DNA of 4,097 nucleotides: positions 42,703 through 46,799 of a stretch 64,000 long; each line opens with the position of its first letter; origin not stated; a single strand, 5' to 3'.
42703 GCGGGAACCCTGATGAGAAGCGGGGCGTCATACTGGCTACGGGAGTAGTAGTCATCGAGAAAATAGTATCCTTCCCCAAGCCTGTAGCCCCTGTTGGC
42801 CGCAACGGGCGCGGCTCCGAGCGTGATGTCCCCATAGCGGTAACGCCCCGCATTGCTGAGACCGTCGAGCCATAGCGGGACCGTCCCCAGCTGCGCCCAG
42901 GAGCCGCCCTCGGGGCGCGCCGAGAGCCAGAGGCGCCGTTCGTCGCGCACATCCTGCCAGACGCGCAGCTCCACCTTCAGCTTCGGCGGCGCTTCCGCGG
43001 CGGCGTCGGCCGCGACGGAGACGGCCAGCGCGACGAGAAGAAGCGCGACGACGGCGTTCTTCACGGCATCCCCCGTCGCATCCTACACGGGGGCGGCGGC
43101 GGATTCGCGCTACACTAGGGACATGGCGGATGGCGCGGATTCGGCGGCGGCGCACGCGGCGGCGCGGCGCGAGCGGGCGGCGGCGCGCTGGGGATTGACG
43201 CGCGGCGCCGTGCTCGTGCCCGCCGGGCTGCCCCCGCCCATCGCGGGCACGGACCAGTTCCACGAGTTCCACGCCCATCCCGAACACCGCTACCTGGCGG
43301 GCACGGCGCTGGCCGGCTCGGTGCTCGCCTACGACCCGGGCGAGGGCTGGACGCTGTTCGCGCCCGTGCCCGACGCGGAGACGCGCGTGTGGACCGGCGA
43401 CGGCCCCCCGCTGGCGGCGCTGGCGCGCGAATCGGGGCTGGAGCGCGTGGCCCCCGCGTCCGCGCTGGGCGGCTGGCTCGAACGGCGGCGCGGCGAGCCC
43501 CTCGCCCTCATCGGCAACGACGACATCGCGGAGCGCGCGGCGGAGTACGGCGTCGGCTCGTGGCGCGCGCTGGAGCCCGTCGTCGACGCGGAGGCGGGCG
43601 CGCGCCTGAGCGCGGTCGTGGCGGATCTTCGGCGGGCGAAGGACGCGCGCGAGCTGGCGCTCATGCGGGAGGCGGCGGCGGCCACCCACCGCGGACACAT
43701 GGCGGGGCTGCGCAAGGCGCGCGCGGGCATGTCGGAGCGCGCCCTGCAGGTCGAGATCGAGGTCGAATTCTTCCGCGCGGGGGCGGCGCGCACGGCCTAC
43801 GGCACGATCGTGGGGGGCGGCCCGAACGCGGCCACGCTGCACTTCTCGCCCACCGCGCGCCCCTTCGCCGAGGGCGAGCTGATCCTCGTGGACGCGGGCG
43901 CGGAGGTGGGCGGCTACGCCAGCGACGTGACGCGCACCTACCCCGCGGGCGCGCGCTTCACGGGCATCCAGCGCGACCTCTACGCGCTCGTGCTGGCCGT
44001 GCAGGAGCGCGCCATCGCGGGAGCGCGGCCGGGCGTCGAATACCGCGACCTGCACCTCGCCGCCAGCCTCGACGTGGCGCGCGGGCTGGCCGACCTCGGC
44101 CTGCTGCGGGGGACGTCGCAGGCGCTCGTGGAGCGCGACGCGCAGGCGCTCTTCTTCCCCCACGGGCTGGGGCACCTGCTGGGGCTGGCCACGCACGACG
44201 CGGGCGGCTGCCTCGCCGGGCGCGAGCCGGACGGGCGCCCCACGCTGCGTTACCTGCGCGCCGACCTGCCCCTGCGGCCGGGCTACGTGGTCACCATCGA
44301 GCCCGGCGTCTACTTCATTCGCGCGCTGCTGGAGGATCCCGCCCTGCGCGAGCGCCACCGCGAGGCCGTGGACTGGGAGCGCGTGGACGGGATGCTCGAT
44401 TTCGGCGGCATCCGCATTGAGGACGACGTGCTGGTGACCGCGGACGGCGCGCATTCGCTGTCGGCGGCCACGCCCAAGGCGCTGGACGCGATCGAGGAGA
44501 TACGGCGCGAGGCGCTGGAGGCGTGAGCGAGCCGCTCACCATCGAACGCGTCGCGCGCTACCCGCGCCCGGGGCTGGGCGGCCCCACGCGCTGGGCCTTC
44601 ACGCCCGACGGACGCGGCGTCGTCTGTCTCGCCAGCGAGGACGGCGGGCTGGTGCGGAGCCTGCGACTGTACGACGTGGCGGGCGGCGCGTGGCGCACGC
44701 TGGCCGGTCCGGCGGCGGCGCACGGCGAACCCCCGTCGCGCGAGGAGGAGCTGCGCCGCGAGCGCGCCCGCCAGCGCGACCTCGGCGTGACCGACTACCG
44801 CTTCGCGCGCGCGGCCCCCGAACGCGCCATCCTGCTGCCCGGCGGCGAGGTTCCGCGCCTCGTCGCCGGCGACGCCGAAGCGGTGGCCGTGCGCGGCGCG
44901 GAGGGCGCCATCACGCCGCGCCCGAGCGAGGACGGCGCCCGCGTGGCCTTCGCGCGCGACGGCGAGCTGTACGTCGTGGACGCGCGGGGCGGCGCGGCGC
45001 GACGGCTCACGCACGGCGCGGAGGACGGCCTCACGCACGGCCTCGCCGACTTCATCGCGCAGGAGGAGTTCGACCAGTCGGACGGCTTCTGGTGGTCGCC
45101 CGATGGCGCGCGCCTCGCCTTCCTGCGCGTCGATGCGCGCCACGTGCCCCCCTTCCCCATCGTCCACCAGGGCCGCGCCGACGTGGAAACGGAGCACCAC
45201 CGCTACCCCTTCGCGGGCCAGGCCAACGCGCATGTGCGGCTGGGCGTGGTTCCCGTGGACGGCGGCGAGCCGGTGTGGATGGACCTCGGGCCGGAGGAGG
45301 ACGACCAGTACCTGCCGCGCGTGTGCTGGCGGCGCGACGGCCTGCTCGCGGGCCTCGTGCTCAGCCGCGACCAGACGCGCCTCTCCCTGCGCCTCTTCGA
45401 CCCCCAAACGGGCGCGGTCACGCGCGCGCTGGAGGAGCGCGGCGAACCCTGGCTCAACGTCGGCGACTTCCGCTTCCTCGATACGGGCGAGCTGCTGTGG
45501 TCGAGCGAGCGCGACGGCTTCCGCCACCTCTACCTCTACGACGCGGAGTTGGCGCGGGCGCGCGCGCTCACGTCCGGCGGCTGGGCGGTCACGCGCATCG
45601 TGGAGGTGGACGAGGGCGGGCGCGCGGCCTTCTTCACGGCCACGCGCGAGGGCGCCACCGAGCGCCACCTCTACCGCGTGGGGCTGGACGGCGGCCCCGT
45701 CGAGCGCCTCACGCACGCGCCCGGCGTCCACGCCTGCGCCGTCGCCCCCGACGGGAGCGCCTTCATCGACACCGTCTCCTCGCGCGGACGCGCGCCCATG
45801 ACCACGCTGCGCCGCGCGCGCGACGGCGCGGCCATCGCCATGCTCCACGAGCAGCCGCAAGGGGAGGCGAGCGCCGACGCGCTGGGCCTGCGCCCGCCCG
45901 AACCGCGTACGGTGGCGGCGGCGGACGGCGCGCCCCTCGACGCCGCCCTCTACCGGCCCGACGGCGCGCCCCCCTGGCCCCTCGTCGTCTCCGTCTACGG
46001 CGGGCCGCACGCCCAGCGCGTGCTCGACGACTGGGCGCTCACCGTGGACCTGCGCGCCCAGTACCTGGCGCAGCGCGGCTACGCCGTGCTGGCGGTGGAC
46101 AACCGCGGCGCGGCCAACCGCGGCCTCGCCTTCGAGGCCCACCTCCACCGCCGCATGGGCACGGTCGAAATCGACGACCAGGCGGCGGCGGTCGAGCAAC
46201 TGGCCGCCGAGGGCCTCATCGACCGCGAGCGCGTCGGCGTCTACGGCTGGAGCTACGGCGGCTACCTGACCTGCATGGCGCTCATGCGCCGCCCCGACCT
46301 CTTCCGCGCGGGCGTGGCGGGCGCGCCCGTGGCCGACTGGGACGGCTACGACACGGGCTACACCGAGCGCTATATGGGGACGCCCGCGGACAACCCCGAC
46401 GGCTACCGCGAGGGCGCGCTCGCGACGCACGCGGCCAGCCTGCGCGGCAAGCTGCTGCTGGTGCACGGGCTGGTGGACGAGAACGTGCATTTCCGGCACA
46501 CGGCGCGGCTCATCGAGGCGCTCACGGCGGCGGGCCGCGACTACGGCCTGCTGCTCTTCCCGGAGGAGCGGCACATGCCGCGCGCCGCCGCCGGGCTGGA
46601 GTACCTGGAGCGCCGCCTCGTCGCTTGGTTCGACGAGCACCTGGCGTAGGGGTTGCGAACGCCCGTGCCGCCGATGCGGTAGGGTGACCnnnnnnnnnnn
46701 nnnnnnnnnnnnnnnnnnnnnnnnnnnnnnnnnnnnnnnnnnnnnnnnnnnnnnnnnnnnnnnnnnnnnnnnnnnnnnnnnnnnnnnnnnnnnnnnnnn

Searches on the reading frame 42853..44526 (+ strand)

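Call 19: search_protein_families(library=pfam, proteins=[window:42853-44526:+], max_evalue=0.001)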
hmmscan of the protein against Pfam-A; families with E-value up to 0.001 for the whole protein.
window:42853-44526:+ (557 aa): 2 families
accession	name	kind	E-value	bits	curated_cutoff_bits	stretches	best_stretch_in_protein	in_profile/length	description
PF00557.29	Peptidase_M24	-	3.2e-54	184.3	23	1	270-530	2-208/208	Metallopeptidase family M24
PF05195.22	AMP_N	-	1.4e-09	38.1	24.6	1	103-208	2-109/121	Aminopeptidase P, N-terminal domain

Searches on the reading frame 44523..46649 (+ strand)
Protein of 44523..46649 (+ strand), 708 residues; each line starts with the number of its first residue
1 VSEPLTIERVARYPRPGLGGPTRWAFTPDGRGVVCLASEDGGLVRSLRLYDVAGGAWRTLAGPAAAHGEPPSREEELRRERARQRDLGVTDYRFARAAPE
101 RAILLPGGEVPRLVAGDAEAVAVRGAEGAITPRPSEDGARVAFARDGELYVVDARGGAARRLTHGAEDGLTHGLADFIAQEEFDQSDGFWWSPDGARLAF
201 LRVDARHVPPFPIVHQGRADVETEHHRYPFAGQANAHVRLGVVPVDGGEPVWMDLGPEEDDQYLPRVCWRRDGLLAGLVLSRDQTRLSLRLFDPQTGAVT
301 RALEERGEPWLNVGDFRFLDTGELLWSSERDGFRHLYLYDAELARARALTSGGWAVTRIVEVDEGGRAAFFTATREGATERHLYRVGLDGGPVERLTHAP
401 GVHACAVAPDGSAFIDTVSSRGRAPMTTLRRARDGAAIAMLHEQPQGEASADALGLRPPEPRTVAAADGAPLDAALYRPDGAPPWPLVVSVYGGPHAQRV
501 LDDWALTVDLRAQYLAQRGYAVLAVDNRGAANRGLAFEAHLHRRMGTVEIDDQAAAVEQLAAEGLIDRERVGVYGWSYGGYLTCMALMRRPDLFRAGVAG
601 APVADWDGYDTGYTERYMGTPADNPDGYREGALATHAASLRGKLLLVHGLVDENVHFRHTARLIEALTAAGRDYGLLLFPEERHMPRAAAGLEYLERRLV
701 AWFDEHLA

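Call 19: search_protein_families(library=pfam, proteins=[window:44523-46649:+], max_evalue=0.001)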
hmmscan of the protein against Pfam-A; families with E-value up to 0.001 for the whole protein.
window:44523-46649:+ (708 aa): 9 families
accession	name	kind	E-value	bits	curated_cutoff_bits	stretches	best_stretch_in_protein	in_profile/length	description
PF00930.27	DPPIV_N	-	6.3e-76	255.8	22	1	129-421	45-350/354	Dipeptidyl peptidase IV (DPP IV) N-terminal region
PF00326.27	Peptidase_S9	-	1.1e-57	195.4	22.6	1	508-707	3-210/213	Prolyl oligopeptidase family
PF02129.25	Peptidase_S15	-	2.7e-16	60.5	23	1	468-608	1-134/262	X-Pro dipeptidyl-peptidase (S15 family)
PF12146.15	Hydrolase_4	-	3.4e-08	33.5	27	1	512-607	24-114/239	Serine aminopeptidase, S33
PF00561.26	Abhydrolase_1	-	2.1e-06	28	25.8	1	489-639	4-138/245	alpha/beta hydrolase fold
PF01738.24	DLH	-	4.3e-06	26.9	21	1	473-684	2-186/217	Dienelactone hydrolase family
PF20434.5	BD-FAE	-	2.2e-05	24.5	26.8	1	479-587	6-107/215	BD-FAE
PF07676.18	PD40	-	0.00014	22.2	20.9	0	191-201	16-26/38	WD40-like Beta Propeller Repeat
PF12740.14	PETase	-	0.00088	19.2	28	0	514-607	76-159/263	PET hydrolase-like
